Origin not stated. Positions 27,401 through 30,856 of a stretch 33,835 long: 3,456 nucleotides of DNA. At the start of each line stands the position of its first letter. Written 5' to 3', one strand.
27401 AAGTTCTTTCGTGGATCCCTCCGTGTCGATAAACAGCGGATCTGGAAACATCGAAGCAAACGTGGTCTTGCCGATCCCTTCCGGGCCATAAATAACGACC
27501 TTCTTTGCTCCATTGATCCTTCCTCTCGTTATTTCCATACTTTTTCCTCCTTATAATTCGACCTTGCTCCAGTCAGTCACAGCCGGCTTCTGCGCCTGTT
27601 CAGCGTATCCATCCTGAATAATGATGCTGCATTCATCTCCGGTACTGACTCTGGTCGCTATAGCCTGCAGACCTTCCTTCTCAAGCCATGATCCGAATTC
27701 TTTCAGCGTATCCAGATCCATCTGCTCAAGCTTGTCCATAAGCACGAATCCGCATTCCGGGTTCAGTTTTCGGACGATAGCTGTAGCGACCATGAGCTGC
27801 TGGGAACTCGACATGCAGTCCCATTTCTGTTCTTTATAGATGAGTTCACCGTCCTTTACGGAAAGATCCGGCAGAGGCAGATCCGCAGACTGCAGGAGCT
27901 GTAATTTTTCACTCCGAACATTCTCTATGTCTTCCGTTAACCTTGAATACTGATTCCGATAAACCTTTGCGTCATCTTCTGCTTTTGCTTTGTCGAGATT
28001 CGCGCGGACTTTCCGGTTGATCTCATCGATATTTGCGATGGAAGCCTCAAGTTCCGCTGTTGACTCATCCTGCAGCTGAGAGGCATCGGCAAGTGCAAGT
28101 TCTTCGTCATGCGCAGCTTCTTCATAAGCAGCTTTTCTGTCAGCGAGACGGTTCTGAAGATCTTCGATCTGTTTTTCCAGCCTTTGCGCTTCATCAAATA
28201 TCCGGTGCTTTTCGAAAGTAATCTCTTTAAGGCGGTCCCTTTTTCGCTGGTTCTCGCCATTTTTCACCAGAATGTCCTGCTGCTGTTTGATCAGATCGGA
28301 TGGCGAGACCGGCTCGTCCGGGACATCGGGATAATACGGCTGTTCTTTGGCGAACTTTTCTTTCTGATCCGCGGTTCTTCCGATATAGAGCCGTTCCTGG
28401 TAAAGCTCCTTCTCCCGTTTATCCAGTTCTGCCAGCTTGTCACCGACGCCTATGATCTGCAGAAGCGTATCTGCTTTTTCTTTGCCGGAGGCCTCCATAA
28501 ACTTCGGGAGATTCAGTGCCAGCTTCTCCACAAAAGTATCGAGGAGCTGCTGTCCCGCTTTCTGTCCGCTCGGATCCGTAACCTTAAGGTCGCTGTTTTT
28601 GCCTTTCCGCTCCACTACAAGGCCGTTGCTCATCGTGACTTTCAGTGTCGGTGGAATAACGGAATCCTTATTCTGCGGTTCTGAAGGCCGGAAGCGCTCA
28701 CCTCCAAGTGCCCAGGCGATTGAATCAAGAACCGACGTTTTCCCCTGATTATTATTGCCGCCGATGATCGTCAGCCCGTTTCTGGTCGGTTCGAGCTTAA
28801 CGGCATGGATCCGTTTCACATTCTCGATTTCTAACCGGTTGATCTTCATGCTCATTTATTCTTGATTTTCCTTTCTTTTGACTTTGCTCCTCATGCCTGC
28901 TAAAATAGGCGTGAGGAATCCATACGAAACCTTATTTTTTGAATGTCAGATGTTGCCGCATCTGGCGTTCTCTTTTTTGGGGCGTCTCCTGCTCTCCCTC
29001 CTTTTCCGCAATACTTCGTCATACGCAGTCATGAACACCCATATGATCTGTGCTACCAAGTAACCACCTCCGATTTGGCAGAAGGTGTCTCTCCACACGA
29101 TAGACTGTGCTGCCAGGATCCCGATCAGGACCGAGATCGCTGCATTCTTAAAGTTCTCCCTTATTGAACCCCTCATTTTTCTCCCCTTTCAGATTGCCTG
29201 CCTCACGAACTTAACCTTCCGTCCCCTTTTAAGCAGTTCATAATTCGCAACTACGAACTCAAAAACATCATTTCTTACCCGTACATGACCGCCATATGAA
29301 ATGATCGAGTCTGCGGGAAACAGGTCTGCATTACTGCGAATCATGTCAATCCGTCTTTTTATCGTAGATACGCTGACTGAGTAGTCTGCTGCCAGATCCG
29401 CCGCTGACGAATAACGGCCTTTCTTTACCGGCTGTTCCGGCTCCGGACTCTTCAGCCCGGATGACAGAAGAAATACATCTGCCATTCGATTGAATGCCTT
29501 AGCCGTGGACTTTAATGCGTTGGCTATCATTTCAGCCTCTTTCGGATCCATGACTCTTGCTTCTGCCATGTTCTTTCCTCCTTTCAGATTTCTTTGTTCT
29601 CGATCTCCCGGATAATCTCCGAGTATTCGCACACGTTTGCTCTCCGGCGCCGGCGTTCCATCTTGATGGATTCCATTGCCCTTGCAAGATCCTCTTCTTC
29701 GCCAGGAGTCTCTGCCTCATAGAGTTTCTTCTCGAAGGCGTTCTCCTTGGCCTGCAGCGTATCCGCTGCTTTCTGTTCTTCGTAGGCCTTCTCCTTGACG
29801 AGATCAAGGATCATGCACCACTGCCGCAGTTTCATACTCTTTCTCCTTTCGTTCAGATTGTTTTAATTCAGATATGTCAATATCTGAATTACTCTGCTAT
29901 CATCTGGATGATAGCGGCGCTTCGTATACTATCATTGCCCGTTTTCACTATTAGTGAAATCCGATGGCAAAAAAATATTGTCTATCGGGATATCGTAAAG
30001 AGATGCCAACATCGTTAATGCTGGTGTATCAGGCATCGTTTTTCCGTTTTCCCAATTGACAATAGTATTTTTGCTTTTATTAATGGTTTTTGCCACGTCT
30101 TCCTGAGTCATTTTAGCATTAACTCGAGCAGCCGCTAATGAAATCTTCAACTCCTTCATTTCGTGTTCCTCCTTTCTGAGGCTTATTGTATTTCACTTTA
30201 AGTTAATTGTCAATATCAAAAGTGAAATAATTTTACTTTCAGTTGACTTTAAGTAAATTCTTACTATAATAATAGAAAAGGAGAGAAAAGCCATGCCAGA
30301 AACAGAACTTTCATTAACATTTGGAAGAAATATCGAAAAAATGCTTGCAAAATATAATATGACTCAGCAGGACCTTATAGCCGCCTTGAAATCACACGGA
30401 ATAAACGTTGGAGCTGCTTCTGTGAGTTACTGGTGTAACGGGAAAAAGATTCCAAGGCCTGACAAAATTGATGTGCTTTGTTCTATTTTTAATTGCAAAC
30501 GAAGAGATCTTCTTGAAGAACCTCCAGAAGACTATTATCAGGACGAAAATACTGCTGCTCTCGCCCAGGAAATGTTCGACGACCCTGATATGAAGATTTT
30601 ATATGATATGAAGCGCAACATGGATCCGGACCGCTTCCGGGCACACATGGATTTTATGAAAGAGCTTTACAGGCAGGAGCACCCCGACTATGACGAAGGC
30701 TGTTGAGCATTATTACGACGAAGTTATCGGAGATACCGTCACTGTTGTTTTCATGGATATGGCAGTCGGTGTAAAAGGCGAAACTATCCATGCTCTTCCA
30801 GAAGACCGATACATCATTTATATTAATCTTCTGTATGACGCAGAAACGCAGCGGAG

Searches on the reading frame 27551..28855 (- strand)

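Call 6: search_protein_families(library=pfam, proteins=[window:27551-28855:-], max_evalue=0.01)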
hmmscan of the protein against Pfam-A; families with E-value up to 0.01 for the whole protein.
window:27551-28855:- (434 aa): 5 families
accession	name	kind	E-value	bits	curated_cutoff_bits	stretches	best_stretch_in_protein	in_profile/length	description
PF13175.12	AAA_15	-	1.2e-09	38.7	32.1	1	3-301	1-266/374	AAA ATPase domain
PF13476.12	AAA_23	-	1.6e-09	39.2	27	1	7-245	1-177/201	AAA domain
PF02463.25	SMC_N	-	5.9e-09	36.1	40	1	5-57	2-55/220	RecF/RecN/SMC N terminal domain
PF15294.11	Leu_zip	-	0.0032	17.5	28.2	1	192-293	132-227/275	Leucine zipper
PF13555.12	AAA_29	-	0.0057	16.8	27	0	6-52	2-48/61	P-loop containing region of AAA domain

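Call 7: search_protein_families(library=phrogs, proteins=[window:27551-28855:-], max_evalue=0.001)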
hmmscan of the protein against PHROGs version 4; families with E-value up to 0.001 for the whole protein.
window:27551-28855:- (434 aa): 7 families
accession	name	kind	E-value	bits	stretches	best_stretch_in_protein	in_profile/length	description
phrog_1499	-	unknown function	1.4e-162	542.9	1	1-421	1-426/427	-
phrog_77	-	DNA, RNA and nucleotide metabolism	1.5e-13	51.2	1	1-57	294-351/967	SbcC-like subunit of palindrome specific endonuclease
phrog_4747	-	unknown function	2.7e-07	31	1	3-283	1-254/610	-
phrog_8323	-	unknown function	2.5e-06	27.3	1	2-79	48-124/623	-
phrog_1637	-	unknown function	7e-06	25.7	1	2-77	4-77/661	-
phrog_25363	-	unknown function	1.6e-05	26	1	2-50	4-51/77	-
phrog_10445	-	unknown function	3.5e-05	24.2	1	1-50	1-48/296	-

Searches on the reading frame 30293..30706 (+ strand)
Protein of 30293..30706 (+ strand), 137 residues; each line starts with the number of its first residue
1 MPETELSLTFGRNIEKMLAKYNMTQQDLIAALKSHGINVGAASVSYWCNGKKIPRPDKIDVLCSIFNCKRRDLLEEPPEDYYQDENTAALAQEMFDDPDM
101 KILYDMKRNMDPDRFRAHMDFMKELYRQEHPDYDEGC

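Call 72: search_protein_families(library=pfam, proteins=[window:30293-30706:+], max_evalue=0.01)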
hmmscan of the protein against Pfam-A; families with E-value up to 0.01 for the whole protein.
window:30293-30706:+ (137 aa): 2 families
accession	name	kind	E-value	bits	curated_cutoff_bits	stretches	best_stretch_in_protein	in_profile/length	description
PF13443.12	HTH_26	-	2.4e-09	37.8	22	1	13-77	1-61/63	Cro/C1-type HTH DNA-binding domain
PF01381.28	HTH_3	-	0.00023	21.5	23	1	15-72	2-54/55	Helix-turn-helix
